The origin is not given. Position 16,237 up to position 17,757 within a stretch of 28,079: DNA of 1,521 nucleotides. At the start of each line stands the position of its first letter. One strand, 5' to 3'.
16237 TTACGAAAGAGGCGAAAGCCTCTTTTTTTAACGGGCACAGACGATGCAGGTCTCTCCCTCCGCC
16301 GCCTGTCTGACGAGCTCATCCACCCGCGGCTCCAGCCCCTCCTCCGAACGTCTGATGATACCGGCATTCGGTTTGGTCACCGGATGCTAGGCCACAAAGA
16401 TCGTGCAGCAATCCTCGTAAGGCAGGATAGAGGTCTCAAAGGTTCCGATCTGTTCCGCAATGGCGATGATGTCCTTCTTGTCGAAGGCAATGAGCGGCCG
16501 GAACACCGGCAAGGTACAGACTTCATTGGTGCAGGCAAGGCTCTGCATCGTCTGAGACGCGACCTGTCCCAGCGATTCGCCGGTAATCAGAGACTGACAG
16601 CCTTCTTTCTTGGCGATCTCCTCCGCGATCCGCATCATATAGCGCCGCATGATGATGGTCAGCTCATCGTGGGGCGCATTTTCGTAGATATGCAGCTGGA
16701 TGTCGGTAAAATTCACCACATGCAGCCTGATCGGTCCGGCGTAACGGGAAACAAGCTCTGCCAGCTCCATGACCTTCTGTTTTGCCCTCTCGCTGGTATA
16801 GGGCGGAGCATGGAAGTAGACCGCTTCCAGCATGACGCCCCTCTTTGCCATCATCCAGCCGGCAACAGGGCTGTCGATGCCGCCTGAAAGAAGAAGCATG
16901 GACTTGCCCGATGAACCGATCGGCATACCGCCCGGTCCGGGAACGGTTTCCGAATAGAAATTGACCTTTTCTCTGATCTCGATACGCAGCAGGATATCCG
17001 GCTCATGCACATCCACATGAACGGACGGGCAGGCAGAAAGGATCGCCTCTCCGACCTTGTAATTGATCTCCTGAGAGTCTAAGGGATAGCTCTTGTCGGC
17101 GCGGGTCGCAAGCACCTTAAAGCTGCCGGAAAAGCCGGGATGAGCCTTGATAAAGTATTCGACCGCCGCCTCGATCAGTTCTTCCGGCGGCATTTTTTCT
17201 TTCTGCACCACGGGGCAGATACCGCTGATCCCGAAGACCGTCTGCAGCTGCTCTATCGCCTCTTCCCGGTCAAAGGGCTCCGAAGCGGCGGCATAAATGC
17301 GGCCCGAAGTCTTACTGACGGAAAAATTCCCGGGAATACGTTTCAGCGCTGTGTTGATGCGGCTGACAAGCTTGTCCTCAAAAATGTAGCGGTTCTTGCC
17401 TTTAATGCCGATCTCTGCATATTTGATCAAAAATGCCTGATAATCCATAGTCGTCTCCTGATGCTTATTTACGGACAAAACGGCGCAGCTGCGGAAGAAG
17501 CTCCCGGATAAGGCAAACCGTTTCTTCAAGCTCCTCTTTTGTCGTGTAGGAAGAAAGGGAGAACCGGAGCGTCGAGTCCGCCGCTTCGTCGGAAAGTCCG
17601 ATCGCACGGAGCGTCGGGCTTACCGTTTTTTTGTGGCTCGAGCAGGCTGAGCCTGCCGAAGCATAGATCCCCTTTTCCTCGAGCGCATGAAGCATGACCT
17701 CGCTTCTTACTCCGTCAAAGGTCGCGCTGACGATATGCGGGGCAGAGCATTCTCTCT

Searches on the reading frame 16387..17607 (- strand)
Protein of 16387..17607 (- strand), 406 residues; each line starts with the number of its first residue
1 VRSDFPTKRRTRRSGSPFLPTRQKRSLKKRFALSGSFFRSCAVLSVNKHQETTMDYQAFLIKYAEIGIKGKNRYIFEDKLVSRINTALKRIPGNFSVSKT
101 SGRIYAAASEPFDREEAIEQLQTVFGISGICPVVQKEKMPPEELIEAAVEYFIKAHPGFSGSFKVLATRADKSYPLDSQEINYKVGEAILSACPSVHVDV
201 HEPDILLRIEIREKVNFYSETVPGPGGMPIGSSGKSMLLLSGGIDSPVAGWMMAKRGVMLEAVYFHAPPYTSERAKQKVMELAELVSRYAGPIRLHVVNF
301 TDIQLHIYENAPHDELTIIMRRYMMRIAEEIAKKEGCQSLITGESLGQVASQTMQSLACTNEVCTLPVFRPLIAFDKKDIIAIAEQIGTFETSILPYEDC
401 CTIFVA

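Call 74: search_protein_families(library=pfam, proteins=[window:16387-17607:-], max_evalue=0.00001)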
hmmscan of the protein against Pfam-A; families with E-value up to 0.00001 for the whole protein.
window:16387-17607:- (406 aa): 3 families
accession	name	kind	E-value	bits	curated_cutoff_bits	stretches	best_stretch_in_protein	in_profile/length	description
PF02568.20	ThiI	-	2.4e-64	217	20.5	1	231-405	1-176/197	Thiamine biosynthesis protein (ThiI)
PF22025.1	ThiI_fer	-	2.8e-22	79.4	25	1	59-131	2-72/72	ThiI ferredoxin-like domain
PF02926.22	THUMP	-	6.4e-13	49.3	20.6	1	142-214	5-77/84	THUMP domain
